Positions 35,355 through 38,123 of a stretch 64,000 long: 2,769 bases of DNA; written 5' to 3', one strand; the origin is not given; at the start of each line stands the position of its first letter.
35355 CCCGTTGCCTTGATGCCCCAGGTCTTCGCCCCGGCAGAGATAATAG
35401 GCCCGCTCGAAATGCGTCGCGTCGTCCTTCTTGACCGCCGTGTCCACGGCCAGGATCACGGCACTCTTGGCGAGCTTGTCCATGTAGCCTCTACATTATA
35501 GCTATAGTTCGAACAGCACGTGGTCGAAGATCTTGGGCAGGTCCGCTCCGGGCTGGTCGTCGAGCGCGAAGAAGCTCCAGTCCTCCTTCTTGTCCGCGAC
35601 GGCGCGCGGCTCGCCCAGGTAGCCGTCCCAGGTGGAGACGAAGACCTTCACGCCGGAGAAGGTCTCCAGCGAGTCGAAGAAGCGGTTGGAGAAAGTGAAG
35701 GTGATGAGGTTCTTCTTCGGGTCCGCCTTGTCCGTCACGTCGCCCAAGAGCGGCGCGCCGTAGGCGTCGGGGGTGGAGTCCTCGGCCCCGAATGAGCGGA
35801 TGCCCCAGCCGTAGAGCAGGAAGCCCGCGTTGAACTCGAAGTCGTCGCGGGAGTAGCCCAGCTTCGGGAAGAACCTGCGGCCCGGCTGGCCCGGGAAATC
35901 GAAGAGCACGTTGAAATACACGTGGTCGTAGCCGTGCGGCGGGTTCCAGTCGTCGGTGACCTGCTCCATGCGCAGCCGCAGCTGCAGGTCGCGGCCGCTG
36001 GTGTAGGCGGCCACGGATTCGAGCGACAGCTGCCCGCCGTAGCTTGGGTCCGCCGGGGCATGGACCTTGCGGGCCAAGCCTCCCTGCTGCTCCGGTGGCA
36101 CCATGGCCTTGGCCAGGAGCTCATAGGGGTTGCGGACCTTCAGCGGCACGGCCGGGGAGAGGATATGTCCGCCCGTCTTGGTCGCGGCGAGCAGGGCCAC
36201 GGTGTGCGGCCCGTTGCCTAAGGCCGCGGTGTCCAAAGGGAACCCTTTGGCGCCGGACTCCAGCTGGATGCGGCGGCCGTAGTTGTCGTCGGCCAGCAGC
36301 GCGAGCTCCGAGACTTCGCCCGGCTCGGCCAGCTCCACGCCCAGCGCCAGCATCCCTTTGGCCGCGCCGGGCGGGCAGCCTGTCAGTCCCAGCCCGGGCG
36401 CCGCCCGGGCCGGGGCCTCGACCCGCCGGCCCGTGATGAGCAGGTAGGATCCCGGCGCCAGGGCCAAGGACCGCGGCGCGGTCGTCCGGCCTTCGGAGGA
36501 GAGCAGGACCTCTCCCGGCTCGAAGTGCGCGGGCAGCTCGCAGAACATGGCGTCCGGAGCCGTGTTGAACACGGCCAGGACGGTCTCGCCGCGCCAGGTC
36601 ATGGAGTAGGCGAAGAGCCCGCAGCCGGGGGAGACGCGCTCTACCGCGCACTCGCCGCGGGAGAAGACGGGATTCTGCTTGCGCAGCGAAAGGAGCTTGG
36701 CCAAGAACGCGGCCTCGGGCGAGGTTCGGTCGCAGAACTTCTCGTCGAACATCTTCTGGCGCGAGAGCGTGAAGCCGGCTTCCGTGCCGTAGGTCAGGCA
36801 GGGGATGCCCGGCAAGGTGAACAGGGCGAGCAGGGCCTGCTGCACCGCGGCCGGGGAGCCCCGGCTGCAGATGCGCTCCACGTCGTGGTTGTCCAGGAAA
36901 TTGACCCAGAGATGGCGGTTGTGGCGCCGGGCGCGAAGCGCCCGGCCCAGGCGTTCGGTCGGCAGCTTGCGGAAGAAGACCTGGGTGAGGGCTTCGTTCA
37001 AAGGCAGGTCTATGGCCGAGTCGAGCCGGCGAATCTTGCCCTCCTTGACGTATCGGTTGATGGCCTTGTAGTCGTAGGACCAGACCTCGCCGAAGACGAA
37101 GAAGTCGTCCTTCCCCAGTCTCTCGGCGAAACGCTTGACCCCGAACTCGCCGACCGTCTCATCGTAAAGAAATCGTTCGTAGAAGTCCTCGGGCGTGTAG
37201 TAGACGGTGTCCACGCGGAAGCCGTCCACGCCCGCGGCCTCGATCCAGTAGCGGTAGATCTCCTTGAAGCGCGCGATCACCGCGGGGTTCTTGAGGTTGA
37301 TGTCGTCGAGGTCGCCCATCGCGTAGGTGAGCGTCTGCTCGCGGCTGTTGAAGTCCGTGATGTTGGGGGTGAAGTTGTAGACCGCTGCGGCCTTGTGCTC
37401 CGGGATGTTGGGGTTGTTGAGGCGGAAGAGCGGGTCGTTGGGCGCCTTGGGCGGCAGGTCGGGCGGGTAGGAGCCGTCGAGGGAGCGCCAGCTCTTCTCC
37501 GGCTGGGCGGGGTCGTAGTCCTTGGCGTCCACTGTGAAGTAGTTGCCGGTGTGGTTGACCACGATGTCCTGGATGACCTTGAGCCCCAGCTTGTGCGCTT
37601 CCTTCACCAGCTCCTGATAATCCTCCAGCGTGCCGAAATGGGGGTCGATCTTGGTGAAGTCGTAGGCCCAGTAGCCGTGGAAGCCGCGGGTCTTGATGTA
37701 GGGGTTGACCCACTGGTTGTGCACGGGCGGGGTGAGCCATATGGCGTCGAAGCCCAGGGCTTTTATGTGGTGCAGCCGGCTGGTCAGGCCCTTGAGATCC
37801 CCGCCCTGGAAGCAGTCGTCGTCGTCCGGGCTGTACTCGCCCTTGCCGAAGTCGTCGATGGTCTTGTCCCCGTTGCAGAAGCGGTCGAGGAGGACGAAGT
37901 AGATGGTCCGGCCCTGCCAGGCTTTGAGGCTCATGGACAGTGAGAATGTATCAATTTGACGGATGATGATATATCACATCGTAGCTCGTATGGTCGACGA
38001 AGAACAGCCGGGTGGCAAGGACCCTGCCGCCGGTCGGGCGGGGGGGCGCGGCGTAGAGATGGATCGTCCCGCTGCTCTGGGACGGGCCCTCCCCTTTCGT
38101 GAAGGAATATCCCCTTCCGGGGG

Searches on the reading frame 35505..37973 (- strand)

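Call 35: search_protein_families(library=pfam, proteins=[window:35505-37973:-], max_evalue=0.00001)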
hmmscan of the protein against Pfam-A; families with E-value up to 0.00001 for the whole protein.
window:35505-37973:- (823 aa): 2 families
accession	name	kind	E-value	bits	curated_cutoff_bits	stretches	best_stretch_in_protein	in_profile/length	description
PF00128.31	Alpha-amylase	-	2.2e-54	185.8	22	1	26-414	1-372/446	Alpha amylase, catalytic domain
PF09985.14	Glucodextran_C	-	7.8e-08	32.5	22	1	647-819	28-202/228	C-terminal binding-module, SLH-like, of glucodextranase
